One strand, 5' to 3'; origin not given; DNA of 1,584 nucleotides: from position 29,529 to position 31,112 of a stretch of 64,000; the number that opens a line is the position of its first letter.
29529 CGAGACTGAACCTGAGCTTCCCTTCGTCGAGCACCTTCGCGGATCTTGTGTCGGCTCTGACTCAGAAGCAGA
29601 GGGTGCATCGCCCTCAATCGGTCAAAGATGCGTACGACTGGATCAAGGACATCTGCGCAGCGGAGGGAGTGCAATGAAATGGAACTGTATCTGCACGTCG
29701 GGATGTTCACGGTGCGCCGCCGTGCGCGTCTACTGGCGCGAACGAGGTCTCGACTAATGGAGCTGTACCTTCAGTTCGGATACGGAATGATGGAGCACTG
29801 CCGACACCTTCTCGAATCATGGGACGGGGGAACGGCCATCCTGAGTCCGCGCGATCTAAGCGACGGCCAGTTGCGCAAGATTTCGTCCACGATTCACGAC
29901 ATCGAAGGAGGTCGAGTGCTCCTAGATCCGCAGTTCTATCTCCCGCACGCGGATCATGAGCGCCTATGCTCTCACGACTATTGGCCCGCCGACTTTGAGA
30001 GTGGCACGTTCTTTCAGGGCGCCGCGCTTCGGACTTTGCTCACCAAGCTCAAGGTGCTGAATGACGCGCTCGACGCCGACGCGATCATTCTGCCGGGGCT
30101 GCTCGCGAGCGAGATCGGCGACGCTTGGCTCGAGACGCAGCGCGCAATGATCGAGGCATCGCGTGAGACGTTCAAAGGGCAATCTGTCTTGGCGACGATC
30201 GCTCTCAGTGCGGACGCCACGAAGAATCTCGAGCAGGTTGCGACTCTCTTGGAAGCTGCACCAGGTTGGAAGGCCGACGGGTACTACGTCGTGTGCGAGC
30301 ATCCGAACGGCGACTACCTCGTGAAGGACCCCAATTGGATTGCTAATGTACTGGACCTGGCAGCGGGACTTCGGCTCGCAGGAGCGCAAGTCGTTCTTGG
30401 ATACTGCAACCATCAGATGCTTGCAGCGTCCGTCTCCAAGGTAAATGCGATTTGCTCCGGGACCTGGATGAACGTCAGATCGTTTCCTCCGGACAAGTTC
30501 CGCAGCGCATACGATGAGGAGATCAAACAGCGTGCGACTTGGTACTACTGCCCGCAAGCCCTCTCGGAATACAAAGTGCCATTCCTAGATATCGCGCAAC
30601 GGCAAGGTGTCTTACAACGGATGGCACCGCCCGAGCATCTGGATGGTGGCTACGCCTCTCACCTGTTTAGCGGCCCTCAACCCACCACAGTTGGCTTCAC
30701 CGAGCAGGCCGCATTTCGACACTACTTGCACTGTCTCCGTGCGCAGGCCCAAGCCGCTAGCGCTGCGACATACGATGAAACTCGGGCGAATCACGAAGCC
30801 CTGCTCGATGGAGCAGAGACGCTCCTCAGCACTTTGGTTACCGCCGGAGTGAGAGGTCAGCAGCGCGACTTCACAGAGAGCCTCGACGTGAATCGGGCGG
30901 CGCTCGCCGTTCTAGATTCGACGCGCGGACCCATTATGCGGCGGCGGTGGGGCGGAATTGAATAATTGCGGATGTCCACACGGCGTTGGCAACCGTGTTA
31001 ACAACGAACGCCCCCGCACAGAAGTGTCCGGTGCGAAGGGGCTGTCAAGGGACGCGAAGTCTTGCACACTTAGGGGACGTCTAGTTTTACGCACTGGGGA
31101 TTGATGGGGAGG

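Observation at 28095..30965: Uncharacterised three-gene operon on the tRNA island: PD-(D/E)xK-wHTH nuclease-like protein, stand-alone Hanks kinase and an unknown alpha/beta protein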

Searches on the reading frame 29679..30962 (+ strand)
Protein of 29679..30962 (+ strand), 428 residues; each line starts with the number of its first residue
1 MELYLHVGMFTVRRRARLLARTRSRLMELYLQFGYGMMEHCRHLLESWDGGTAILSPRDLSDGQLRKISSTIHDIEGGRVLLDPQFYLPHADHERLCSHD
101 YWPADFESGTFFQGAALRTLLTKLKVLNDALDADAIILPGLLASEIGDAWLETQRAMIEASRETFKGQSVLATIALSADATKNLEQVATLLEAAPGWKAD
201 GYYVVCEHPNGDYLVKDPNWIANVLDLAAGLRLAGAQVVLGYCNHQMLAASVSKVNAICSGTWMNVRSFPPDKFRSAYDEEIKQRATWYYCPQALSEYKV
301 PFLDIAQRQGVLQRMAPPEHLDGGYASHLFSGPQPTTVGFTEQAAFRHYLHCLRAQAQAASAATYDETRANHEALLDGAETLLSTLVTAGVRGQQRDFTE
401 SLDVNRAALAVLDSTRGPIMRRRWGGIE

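Call 4: search_protein_families(library=pfam, proteins=[window:29679-30962:+], max_evalue=0.1)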
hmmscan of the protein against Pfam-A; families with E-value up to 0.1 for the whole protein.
window:29679-30962:+ (428 aa): 0 families

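Call 5: search_protein_families(library=padloc, proteins=[window:29679-30962:+], max_evalue=0.1)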
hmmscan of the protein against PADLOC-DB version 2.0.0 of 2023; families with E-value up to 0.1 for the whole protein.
window:29679-30962:+ (428 aa): 0 families

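Call 6: search_protein_families(library=ncbifam, proteins=[window:29679-30962:+], max_evalue=0.1)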
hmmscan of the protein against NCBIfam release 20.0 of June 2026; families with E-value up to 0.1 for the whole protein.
window:29679-30962:+ (428 aa): 0 families

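Call 7: search_solved_structures(query=window:29679-30962:+, max_evalue=10)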
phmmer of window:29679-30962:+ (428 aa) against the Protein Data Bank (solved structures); distinct sequences matched with E-value up to 10: 0.

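Call 9: find_homologous_proteins(query=window:29679-30962:+)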
Query window:29679-30962:+ (428 aa): 1376 proteins with E <= 0.001 among 8000 candidates; the best 120 are listed.
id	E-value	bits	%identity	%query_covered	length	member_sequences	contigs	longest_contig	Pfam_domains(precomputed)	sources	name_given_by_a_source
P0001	8.2e-274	926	100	94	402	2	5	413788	-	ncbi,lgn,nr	ncbi:MAG: hypothetical protein JNJ88_14020 [Planctomycetes bacterium]|nr:hypothetical protein [Planc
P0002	8.3e-216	735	73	100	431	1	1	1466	-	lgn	-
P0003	1.4e-211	721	71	100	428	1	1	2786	-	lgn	-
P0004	2.6e-210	717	71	99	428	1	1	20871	-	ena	-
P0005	7.9e-209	712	70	100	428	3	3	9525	-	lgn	-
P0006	6.6e-208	709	69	100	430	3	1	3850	-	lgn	-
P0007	3.4e-207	707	69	100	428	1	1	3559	-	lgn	-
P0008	1.2e-206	705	70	99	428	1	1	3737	-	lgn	-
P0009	1.5e-206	704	73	94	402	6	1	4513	-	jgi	jgi:hypothetical protein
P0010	2.7e-206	704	70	99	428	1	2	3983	-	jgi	jgi:hypothetical protein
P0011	7.4e-206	702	69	100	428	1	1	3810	-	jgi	-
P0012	8.3e-205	699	73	93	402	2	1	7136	-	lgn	-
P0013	3.7e-203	693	72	93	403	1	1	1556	-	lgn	-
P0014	6.2e-203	693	72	94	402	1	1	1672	-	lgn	-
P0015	7.5e-203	692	72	94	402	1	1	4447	-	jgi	-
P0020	2.5e-200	684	71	94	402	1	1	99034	-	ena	-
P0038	4.8e-197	673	70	94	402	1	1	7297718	-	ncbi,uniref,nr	ncbi:hypothetical protein DSCW_53500 [Desulfosarcina widdelii]|uniref:Uncharacterized protein n=1 Ta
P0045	1.0e-195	669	71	93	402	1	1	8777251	-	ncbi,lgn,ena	-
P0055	1.7e-189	648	67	94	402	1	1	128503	-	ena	-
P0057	3.8e-189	647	68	93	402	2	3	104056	-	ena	-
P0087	5.8e-182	623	63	100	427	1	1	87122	-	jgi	jgi:hypothetical protein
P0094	6.2e-181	620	63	99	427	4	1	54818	-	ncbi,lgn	-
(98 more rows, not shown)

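Call 10: find_encoding_contigs(protein=P0038, flank=8000, max_places=3)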
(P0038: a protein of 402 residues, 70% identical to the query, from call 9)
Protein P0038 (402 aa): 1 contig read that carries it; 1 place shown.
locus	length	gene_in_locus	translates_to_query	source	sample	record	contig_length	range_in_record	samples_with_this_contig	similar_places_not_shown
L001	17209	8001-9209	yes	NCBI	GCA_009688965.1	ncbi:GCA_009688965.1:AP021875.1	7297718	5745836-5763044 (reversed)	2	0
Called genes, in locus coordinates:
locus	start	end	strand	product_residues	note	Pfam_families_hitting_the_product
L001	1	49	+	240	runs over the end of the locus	PF00005:ABC_tran, PF13304:AAA_21 (faint)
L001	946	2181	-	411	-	PF12167:Arm-DNA-bind_2, PF00589:Phage_integrase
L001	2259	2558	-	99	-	-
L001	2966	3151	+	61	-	-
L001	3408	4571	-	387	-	-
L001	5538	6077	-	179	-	-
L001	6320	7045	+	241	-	-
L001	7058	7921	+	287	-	PF10707:YrbL-PhoP_reg (weak), PF00069:Pkinase, PF01636:APH (faint), PF07714:PK_Tyr_Ser-Thr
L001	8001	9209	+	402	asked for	-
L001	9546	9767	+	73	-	-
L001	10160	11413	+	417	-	-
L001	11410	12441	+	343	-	-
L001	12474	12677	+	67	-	PF03243:MerB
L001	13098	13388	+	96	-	PF02922:CBM_48, PF16561:AMPK1_CBM, PF22058:X25_BaPul_like (weak)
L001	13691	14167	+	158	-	PF00583:Acetyltransf_1, PF13508:Acetyltransf_7 (weak)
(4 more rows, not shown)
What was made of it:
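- Integrase plus IS21 (call 10).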

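Call 11: find_encoding_contigs(protein=P0045, flank=8000, max_places=3)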
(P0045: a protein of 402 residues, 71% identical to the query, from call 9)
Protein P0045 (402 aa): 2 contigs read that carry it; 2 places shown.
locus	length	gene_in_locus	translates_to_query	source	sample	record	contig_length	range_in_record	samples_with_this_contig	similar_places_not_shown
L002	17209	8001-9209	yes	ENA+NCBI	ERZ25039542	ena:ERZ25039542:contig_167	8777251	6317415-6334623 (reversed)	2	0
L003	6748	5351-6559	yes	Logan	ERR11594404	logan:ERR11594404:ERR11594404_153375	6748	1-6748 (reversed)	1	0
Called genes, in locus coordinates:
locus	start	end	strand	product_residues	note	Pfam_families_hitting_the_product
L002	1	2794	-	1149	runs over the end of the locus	-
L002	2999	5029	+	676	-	PF14870:PSII_BNR (faint), PF15902:Sortilin-Vps10 (faint), PF02012:BNR (faint)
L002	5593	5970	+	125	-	-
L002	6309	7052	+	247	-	-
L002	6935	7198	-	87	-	-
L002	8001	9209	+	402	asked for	-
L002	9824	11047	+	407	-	PF14236:DruA, PF13808:DDE_Tnp_1_assoc, PF01609:DDE_Tnp_1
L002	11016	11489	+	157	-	PF01609:DDE_Tnp_1 (weak)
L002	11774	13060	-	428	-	PF01738:DLH (weak), PF12146:Hydrolase_4, PF12697:Abhydrolase_6, PF20434:BD-FAE, PF00561:Abhydrolase_1 (weak), PF00326:Peptidase_S9 (faint), PF08840:BAAT_C (weak)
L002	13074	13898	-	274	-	-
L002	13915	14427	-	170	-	-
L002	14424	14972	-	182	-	PF07638:Sigma70_ECF (weak), PF04542:Sigma70_r2, PF08281:Sigma70_r4_2, PF04545:Sigma70_r4 (weak), PF13384:HTH_23 (weak)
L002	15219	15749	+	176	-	-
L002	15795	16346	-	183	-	PF14060:DUF4252 (weak)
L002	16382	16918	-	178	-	PF14060:DUF4252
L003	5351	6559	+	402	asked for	-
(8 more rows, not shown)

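Call 12: find_encoding_contigs(protein=P0087, flank=8000, max_places=3)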
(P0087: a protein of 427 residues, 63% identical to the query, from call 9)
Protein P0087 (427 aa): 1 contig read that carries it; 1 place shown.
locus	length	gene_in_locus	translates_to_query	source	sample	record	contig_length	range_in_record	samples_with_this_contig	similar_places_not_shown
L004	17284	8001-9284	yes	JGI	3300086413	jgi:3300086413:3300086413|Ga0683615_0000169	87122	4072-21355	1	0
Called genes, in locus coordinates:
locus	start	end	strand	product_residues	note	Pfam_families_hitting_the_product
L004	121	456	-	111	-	-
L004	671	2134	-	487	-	PF00899:ThiF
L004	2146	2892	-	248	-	-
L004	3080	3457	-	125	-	-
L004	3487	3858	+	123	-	PF12844:HTH_19 (weak), PF13560:HTH_31, PF01381:HTH_3, PF13443:HTH_26 (weak)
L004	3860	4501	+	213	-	PF06114:Peptidase_M78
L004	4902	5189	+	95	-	PF22180:RH3_dom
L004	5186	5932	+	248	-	-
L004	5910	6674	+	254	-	PF00069:Pkinase, PF07714:PK_Tyr_Ser-Thr, PF01636:APH (faint)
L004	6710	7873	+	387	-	PF13384:HTH_23, PF13518:HTH_28, PF13551:HTH_29, PF13565:HTH_32, PF13358:DDE_3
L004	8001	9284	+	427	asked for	-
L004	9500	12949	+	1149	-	PF00176:SNF2-rel_dom, PF00270:DEAD, PF04851:ResIII, PF00271:Helicase_C, PF13020:NOV_C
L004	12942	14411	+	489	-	PF02463:SMC_N (weak), PF13476:AAA_23 (weak), PF13304:AAA_21, PF13175:AAA_15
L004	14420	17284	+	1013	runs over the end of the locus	PF06634:DUF1156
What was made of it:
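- An island with SNF2, AAA_21 and DUF1156 (call 12).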

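Call 22: search_protein_families(library=phrogs, proteins=[window:29679-30962:+], max_evalue=0.1)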
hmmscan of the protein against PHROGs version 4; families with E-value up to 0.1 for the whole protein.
window:29679-30962:+ (428 aa): 0 families

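Call 23: predict_structure(alignment_id=A1)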
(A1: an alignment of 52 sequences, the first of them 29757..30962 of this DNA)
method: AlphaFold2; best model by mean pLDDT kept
length: 402 residues; sequences in the alignment: 52
mean_pLDDT: 88.1   pTM: 0.90
mean pLDDT of the five models: 88.1, 86.3, 85.2, 84.7, 81.3
residues with pLDDT >= 90: 266; 70-90: 90; 50-70: 34; < 50: 12
segments of 3 or more residues with pLDDT < 50: 238-240, 242-249
pLDDT, mean of each block of 10 residues (from residue 1): 85 87 93 82 94 90 65 75 74 92 95 90 92 91 93 95 95 94 86 98 96 93 97 71 46 53 93 92 96 92 89 87 95 94 97 97 84 94 97 96 78
secondary structure, 60 per line:
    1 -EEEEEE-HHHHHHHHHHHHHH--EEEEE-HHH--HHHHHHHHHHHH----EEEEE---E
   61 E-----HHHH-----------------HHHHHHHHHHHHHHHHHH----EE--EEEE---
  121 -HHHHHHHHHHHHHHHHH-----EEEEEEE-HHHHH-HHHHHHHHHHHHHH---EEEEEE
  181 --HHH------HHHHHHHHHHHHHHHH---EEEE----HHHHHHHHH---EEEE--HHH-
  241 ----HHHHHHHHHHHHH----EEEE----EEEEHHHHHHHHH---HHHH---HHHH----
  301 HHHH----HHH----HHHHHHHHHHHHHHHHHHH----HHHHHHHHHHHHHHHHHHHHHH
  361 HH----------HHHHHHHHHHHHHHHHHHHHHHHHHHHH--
elements in order: E2-7 H9-22 E25-29 H36-47 E52-56 H67-70 H88-105 E114-117 H122-138 E144-150 H152-156 H158-171 E175-180 H192-207 E211-214 H219-227 E231-234 H245-257 E262-265 E270-273 H274-282 H286-289 H293-296 H301-304 H316-334 H339-362 H373-400
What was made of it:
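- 29757..30965 (+): Gene 3 core (402 aa, pI 5.4): new family of (β/α)8 TIM-barrel enzyme with a C-terminal three-helix bundle (about residues 316-400). Conserved residues sit at the C-terminal ends of all eight strands: Q6, P31(R32 D33), D57-P58-Q59, P113, T147, Y177(E181), G215-Y216..Q220, and S234-G235..N239-x-R241-x-F243. E271 is also conserved. The invariant loop 238-249 is modelled with low confidence. AF2 model pLDDT 88.1, pTM 0.90 (call 23).
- On (β/α)8 TIM-barrel fold: gene 3: AF2 pLDDT 88.1, pTM 0.90, with eight strands at 2-7, 25-29, 52-56, 114-117, 144-150, 175-180, 211-214 and 231-234 (call 23).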

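Call 27: fold_search(model_id=the predicted structure, library=pdb)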
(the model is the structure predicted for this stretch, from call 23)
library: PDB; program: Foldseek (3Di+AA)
matches with E <= 10: 1783; with E <= 0.001: 62
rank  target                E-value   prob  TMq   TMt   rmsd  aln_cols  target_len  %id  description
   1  4qis_B                4.7e-05  1.00  0.30  0.33  16.3       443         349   13  Crystal structure of Nitroalkane Oxidase from Pseudomonas aeruginosa (released 2015-07-08)
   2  8c4i_C                1.3e-04  1.00  0.35  0.58  10.6       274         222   14  Ligand-free Crystal Structure of the decameric Sulfofructose Transaldolase BmSF-TAL (released 2023-02-22)
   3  6rkt                  1.3e-04  1.00  0.44  0.47   9.3       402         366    9  Crystal Structure of TGT in complex with N2-methyl-1H,7H,8H-imidazo[4,5-g]quinazoline-2,6-diamine (released 2020-06-03)
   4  4q4k_A                1.8e-04  1.00  0.30  0.33   9.9       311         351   14  Crystal structure of nitronate monooxygenase from Pseudomonas aeruginosa PAO1 (released 2014-07-16)
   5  4qiu_A                2.0e-04  1.00  0.29  0.32  10.5       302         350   12  Crystal structure of Nitroalkane Oxidase from Pseudomonas aeruginosa in Mutant complex form (released 2015-07-08)
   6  7r6y_C                2.1e-04  1.00  0.37  0.34  15.0       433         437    9  E117K mutant pyruvate kinase from rabbit muscle (released 2022-05-25)
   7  4qgc_B                2.1e-04  1.00  0.37  0.30  16.1       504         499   10  crystal structure of PKM2-K422R mutant (released 2015-02-25)
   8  3odm_C                2.1e-04  0.99  0.33  0.27  17.8       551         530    9  Archaeal-type phosphoenolpyruvate carboxylase (released 2011-02-02)
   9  4qit_A                2.7e-04  1.00  0.30  0.33  10.3       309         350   13  Crystal structure of Nitroalkane Oxidase from Pseudomonas aeruginosa in mutant complex form (released 2015-07-08)
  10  6qxl_J                3.0e-04  1.00  0.38  0.38   6.4       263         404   12  Crystal Structure of Pyruvate Kinase II (PykA) from Pseudomonas aeruginosa in complex with sodium malonate, magnesium  (released 2019-09-11)
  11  6wp3_B                3.0e-04  1.00  0.36  0.34  15.6       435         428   11  Pyruvate Kinase M2 Mutant-K433Q (released 2020-10-07)
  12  2pwu                  3.5e-04  1.00  0.44  0.48   9.3       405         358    8  tRNA guanine transglycosylase in complex with guanine (released 2007-10-30)
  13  8tbu_B                3.5e-04  1.00  0.36  0.32  15.4       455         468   11  Structure of human erythrocyte pyruvate kinase in complex with an allosteric activator Compound 12 (released 2023-12-27)
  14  8tbu_E                3.5e-04  1.00  0.35  0.33  15.9       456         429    9  Structure of human erythrocyte pyruvate kinase in complex with an allosteric activator Compound 12 (released 2023-12-27)
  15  6nu1_B                3.7e-04  1.00  0.36  0.33  15.7       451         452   12  Crystal Structure of Human PKM2 in Complex with L-cysteine (released 2019-08-21)
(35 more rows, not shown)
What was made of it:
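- On (β/α)8 TIM-barrel fold: gene 3: There are 62 PDB TIM-barrel matches at E up to 1e-3 (call 27).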

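Call 28: search_solved_structures(query=A1, max_evalue=10, show_alignments=2)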
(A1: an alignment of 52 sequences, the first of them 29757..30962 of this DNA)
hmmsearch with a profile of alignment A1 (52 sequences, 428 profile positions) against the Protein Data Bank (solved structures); distinct sequences matched with E-value up to 10: 6.
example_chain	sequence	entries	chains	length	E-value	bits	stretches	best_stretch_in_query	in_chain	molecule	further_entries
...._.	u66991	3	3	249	0.79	11.6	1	252-330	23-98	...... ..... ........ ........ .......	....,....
4gqp_H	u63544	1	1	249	0.8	11.6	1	252-330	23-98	Anti-METH scFv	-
3gkz_A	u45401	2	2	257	0.83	11.6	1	252-330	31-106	anti-methamphetamine single chain Fv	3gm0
6lcs_A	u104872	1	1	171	1.2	11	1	252-296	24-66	VH-SARAH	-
1nak_H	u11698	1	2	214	1.7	10.6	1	253-296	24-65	Fab 83.1 - heavy chain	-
6bzv_E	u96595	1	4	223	1.8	10.5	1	252-332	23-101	19B3 GL Heavy Chain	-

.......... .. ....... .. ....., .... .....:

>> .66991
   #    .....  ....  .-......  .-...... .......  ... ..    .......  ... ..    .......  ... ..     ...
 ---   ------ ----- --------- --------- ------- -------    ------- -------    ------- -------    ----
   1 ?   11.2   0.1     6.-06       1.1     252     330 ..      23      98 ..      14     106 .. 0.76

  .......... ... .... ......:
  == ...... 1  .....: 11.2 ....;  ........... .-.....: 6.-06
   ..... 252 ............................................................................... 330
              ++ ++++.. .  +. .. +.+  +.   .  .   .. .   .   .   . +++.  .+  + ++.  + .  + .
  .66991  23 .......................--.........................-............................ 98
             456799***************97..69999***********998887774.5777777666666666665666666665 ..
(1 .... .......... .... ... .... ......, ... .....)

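Call 31: find_related_loci(query=A1, collection=genome_contigs, flank=10000)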
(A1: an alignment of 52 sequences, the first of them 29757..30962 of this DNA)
Query A1 (402 aa) in genome_contigs; peptide patterns used: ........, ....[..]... (x = any residue, [..] = any of these).
117 stretches matched a pattern; 100 encode a relative of the query (tblastn E <= 1e-3); the best 80 are kept; 80 distinct loci.
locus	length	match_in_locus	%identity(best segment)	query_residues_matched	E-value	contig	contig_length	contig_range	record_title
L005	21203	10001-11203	70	1-401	0e+0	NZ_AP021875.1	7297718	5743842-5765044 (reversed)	Desulfosarcina widdelii strain PP31 chromosome, complete genome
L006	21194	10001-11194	71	1-398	0e+0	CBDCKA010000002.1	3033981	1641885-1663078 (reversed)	MAG: Terriglobia bacterium isolate 31ff0249-533e-4473-91ae-22163d2f2002 genome assembly, contig: contig_2, whole genome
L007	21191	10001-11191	71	2-398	0e+0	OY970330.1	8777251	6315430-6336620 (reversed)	MAG: Thermoanaerobaculaceae bacterium isolate MFD05537.bin.c.1 genome assembly, chromosome: 1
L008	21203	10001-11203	69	1-401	0e+0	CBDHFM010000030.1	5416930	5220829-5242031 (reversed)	MAG: Vicinamibacterales bacterium isolate 1df3f988-940b-40e8-83c1-45d71c881355 genome assembly, contig: chromosome_14, w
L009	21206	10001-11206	65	1-402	0e+0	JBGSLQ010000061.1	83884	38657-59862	MAG: Desulfomonilaceae bacterium isolate JTS-AC162 k141_3731724, whole genome shotgun sequence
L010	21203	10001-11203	65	1-401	0e+0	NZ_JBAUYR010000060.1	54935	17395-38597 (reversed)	MAG: Candidatus Binatus sp. isolate MFD06940_ilm_asm_bin44 k127_13330, whole genome shotgun sequence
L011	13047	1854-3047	65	1-398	0e+0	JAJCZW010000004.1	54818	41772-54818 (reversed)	MAG: Gemmatimonadota bacterium isolate OFTM291 OFTM291_3, whole genome shotgun sequence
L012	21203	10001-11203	66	1-401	0e+0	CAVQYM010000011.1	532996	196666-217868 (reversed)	MAG: uncultured Acidobacteriota bacterium isolate MFD03726.bin.2.19 genome assembly, contig: contig_12385, whole genome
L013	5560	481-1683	65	1-401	0e+0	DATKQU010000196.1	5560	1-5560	MAG TPA_asm: Terriglobia bacterium isolate SMAG_U14010 k141_1571320, whole genome shotgun sequence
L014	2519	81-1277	63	1-398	0e+0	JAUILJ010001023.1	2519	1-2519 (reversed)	MAG: Polyangia bacterium isolate Co_bin.42 NODE_250432_length_2519_cov_0.705268, whole genome shotgun sequence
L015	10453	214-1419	64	1-402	4e-179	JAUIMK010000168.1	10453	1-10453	MAG: bacterium isolate Co_bin.94 NODE_35511_length_10453_cov_1.484215, whole genome shotgun sequence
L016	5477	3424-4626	63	1-401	0e+0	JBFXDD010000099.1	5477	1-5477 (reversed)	MAG: Planctomycetota bacterium isolate CA_2019_TPBS_85 NODE_52888_length_5477_cov_70.662991_TPBS, whole genome shotgun s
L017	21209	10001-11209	62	1-402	2e-177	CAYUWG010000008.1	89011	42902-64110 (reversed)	MAG TPA_asm: uncultured Chromatiales bacterium isolate SRP093185_co1_160 genome assembly, contig: NODE_71_length_89011_c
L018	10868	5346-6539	63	1-398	1e-177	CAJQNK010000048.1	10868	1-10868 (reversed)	uncultured bacterium isolate 10_20180412_Bin_METABAT_171_1 genome assembly, contig: c_000011040477, whole genome shotgun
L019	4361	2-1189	64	3-398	0e+0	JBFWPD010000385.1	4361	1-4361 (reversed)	MAG: Vicinamibacterales bacterium isolate CA_2019_TPBF_151 NODE_76343_length_4361_cov_2.173595_TPBF, whole genome shotgu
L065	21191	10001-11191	48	1-398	7e-120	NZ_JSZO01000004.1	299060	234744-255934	Ralstonia sp. A12 Contig4, whole genome shotgun sequence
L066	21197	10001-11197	45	1-401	2e-119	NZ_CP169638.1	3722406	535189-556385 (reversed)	Flagellimonas sp. C4 chromosome, complete genome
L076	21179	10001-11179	45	1-398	3e-117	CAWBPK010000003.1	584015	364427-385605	MAG: uncultured Chloroflexia bacterium isolate MFD01299.bin.1.98 genome assembly, contig: contig_28952, whole genome sho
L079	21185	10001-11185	44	1-401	7e-112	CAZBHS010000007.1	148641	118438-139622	MAG TPA_asm: uncultured Clostridia bacterium isolate binchicken_co42_202 genome assembly, contig: NODE_22_length_148641_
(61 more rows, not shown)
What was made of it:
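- About 100 of 185,579 species-representative genomes carry it, with 45-70% identity across phyla (call 31). The flanks differ in every lineage, and the distribution is extremely patchy (0.05% of species, call 31).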
